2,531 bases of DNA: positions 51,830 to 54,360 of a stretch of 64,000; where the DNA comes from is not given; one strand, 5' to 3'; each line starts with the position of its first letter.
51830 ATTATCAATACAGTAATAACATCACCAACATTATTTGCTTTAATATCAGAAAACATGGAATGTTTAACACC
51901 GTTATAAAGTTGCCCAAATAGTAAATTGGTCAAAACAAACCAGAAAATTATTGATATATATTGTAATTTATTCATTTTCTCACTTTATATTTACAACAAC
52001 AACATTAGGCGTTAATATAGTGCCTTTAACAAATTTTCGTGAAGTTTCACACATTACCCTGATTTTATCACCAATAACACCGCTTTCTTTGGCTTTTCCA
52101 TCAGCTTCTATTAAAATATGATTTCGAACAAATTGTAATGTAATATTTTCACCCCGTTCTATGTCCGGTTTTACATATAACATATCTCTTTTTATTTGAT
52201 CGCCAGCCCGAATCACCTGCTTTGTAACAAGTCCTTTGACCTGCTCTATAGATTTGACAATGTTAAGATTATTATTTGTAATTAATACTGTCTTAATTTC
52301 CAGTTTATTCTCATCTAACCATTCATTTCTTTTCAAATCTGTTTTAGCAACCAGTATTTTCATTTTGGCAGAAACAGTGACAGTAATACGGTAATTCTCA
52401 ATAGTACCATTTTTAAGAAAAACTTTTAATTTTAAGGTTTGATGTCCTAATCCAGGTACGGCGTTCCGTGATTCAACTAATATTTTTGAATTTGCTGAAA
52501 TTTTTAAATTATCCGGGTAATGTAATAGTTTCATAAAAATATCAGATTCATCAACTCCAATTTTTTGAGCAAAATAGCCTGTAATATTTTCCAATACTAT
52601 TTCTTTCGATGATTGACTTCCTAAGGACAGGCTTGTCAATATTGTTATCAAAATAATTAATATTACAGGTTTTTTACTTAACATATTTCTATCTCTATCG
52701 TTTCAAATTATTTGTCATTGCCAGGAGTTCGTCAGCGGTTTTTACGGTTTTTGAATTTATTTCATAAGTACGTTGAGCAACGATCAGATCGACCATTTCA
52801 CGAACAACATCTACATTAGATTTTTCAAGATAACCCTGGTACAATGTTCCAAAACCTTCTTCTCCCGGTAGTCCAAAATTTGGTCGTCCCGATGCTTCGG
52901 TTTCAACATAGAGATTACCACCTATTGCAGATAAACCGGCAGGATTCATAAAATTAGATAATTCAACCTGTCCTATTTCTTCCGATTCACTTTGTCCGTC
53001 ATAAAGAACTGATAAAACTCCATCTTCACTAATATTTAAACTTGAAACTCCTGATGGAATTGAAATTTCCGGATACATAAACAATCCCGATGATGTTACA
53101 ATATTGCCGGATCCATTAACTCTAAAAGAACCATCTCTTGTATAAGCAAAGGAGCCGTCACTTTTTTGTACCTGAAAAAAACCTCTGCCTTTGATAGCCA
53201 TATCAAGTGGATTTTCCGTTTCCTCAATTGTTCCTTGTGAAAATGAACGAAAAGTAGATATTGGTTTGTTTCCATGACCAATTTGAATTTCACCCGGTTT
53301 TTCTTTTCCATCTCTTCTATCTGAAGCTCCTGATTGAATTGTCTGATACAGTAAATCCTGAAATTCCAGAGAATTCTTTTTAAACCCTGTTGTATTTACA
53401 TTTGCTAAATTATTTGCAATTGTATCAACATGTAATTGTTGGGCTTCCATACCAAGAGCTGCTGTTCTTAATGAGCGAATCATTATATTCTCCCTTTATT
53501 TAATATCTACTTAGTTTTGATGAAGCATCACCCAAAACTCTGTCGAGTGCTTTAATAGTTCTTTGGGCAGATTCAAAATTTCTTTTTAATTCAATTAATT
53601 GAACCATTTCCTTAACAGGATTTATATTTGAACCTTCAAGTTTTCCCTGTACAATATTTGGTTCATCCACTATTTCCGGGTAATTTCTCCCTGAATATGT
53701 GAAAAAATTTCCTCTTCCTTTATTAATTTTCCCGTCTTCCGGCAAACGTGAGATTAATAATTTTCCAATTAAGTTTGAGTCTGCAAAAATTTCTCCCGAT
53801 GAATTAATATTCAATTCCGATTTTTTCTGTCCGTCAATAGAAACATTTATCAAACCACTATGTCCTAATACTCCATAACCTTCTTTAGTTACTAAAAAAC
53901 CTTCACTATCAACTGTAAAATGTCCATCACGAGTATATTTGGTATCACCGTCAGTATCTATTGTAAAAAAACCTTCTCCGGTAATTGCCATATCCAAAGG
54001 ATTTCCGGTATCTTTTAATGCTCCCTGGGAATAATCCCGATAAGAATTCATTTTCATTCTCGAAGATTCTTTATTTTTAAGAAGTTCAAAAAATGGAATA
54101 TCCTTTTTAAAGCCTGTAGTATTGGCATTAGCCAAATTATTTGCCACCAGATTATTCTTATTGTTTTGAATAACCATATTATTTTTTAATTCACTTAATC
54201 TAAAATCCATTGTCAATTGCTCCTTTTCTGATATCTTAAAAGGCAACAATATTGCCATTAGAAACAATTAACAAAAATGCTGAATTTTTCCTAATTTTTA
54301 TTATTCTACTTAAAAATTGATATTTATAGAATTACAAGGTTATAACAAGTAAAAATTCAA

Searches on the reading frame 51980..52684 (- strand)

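Call 11: search_protein_families(library=pfam, proteins=[window:51980-52684:-])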
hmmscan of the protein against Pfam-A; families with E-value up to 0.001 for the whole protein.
window:51980-52684:- (234 aa): 2 families
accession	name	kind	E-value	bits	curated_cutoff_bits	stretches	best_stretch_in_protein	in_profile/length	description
PF13144.11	ChapFlgA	-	1.5e-21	77.1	23.8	1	109-231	2-122/122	Chaperone for flagella basal body P-ring formation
PF08666.17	SAF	-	6.1e-05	23.9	21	1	111-169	4-62/63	SAF domain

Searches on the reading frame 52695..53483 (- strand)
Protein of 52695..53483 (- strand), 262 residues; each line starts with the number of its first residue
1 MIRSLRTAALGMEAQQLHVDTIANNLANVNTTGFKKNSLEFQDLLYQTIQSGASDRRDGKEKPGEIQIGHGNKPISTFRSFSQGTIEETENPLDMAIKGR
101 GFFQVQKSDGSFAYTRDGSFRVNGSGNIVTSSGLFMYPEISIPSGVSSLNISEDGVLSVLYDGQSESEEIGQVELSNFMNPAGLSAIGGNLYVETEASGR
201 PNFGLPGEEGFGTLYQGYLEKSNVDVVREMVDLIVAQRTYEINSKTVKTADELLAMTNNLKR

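Call 11: search_protein_families(library=pfam, proteins=[window:52695-53483:-])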
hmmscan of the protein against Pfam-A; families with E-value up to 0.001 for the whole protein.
window:52695-53483:- (262 aa): 3 families
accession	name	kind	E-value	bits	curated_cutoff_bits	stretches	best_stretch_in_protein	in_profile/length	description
PF22692.1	LlgE_F_G_D1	-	1.4e-23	83.2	27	1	96-159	1-64/64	Flagellar hook protein FlgE/F/G D1 domain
PF06429.18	Flg_bbr_C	-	9.8e-21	73.5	23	1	216-260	2-46/46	Flagellar basal body rod FlgEFG protein C-terminal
PF00460.25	Flg_bb_rod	-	1.9e-11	44.1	20.7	1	5-35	1-31/31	Flagella basal body rod protein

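Call 29: find_encoding_contigs(protein=window:52695-53483:-, flank=4000, max_places=8)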
Protein window:52695-53483:- (262 aa): 3 contigs read that carry it; 1 place shown.
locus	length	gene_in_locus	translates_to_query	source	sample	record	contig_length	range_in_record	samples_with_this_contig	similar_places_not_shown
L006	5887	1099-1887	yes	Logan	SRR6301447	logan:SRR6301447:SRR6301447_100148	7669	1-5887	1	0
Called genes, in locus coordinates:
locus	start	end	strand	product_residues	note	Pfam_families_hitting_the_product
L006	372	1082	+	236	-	PF22692:LlgE_F_G_D1, PF06429:Flg_bbr_C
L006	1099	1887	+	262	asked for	PF00460:Flg_bb_rod, PF22692:LlgE_F_G_D1, PF06429:Flg_bbr_C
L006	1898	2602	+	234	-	PF13144:ChapFlgA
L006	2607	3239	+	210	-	PF02107:FlgH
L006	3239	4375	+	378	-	PF02119:FlgI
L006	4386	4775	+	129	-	PF10135:Rod-binding (weak)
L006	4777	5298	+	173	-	PF05130:FlgN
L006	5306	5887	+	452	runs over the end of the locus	PF00460:Flg_bb_rod (weak), PF22638:FlgK_D1, PF06429:Flg_bbr_C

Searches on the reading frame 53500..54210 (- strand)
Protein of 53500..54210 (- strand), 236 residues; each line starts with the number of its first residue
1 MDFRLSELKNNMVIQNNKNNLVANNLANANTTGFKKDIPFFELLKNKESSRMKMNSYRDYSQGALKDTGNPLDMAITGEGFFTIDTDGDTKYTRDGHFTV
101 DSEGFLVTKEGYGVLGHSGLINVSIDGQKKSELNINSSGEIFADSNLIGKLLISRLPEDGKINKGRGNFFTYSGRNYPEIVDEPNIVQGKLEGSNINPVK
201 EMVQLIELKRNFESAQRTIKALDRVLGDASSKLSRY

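Call 11: search_protein_families(library=pfam, proteins=[window:53500-54210:-])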
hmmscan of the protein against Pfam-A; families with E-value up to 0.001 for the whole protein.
window:53500-54210:- (236 aa): 3 families
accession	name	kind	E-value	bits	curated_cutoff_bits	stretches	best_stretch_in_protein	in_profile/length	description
PF22692.1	LlgE_F_G_D1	-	3.5e-16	59.5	27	1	75-143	1-64/64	Flagellar hook protein FlgE/F/G D1 domain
PF06429.18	Flg_bbr_C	-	2.8e-14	52.8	23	1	188-230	2-44/46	Flagellar basal body rod FlgEFG protein C-terminal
PF00460.25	Flg_bb_rod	-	0.00056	20.3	20.7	0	20-35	16-31/31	Flagella basal body rod protein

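Call 17: find_related_loci(query=window:53500-54210:-, collection=genome_contigs, flank=3000)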
Query window:53500-54210:- (236 aa) in genome_contigs; peptide patterns used: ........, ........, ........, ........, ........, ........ (x = any residue, [..] = any of these).
51 stretches matched a pattern, but none encodes a relative of the query by tblastn (E <= 1e-3).

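Call 18: find_homologous_proteins(query=window:53500-54210:-)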
Query window:53500-54210:- (236 aa): 1626 proteins with E <= 0.001 among 1876 candidates; the best 120 are listed.
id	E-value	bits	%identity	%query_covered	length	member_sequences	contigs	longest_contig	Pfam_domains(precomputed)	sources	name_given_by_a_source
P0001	6.0e-149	512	100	100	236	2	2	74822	PF06429.19,PF22692.2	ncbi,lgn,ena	-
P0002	4.8e-79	283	58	100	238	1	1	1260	PF06429.19,PF22692.2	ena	-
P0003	4.7e-77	277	58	100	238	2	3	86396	PF06429.19,PF22692.2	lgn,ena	-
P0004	3.4e-75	271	55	100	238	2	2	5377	PF06429.19,PF22692.2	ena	-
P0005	2.3e-70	255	52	100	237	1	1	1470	PF06429.19,PF00460.26,PF22692.2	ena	-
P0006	3.1e-62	228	48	97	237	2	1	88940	PF06429.19,PF00460.26,PF22692.2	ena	-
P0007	1.5e-58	216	44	100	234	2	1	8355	PF06429.19,PF00460.26,PF22692.2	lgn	-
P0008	1.9e-56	209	45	100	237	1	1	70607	PF06429.19,PF22692.2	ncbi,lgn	-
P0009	7.9e-56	207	45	100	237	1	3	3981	PF06429.19,PF22692.2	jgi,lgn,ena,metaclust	metaclust:\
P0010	1.8e-55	206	42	100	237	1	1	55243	PF06429.19,PF22692.2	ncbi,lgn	-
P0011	2.6e-54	202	43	100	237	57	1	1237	PF06429.19,PF00460.26,PF22692.2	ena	-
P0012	1.5e-53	200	46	100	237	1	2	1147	PF06429.19,PF00460.26,PF22692.2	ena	-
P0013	3.2e-53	199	43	100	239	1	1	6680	PF06429.19,PF00460.26,PF22692.2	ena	-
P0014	1.7e-50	190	42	100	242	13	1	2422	PF06429.19,PF00460.26,PF22692.2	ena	-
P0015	1.6e-49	187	43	100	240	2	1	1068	PF06429.19,PF22692.2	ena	-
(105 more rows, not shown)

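Call 19: find_encoding_contigs(protein=P0001, flank=3000, max_places=4)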
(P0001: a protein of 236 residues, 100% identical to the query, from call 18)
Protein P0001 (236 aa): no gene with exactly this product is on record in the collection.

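Call 20: find_encoding_contigs(protein=P0003, flank=3000, max_places=4)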
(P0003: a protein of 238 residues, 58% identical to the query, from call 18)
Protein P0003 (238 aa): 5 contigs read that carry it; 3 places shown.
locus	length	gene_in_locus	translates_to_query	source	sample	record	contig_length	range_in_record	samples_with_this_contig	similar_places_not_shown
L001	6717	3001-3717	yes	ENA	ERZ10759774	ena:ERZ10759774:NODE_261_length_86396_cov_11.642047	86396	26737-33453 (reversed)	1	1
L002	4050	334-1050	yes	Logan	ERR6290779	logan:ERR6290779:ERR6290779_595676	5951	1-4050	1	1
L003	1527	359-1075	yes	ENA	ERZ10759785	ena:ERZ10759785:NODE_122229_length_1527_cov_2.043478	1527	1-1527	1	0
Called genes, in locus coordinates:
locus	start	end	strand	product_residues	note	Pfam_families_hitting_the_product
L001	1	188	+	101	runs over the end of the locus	-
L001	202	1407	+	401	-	PF00989:PAS, PF08448:PAS_4, PF13188:PAS_8 (weak), PF13426:PAS_9, PF24820:Diguanyl_cycl_sensor (weak), PF02518:HATPase_c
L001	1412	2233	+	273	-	PF01590:GAF, PF13185:GAF_2, PF13492:GAF_3, PF00512:HisKA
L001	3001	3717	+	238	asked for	PF22692:LlgE_F_G_D1, PF06429:Flg_bbr_C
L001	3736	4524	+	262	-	PF00460:Flg_bb_rod, PF22692:LlgE_F_G_D1, PF06429:Flg_bbr_C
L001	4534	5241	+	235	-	PF13144:ChapFlgA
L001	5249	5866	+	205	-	PF02107:FlgH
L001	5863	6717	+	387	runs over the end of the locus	PF02119:FlgI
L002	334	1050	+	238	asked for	PF22692:LlgE_F_G_D1, PF06429:Flg_bbr_C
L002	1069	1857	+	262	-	PF00460:Flg_bb_rod, PF22692:LlgE_F_G_D1, PF06429:Flg_bbr_C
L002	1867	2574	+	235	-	PF13144:ChapFlgA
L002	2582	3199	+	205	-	PF02107:FlgH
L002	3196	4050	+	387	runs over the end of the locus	PF02119:FlgI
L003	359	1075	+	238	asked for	PF22692:LlgE_F_G_D1, PF06429:Flg_bbr_C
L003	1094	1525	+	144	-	?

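Call 21: find_encoding_contigs(protein=P0004, flank=3000, max_places=4)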
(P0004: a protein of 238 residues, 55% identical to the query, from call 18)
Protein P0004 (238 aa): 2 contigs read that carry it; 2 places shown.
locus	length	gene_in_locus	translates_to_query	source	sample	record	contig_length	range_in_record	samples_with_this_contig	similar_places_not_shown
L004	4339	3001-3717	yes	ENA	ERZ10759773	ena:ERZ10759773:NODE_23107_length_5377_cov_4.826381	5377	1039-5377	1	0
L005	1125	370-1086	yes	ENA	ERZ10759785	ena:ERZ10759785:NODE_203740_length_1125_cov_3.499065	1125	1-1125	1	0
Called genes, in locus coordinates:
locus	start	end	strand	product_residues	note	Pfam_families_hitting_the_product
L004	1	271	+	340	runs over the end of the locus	-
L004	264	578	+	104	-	-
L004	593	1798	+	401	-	PF00989:PAS (weak), PF13188:PAS_8 (weak), PF13426:PAS_9, PF24820:Diguanyl_cycl_sensor (weak), PF02518:HATPase_c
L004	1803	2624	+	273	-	PF01590:GAF (weak), PF13185:GAF_2, PF13492:GAF_3 (weak), PF00512:HisKA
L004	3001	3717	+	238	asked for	PF22692:LlgE_F_G_D1, PF06429:Flg_bbr_C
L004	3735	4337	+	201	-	?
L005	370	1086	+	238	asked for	PF22692:LlgE_F_G_D1, PF06429:Flg_bbr_C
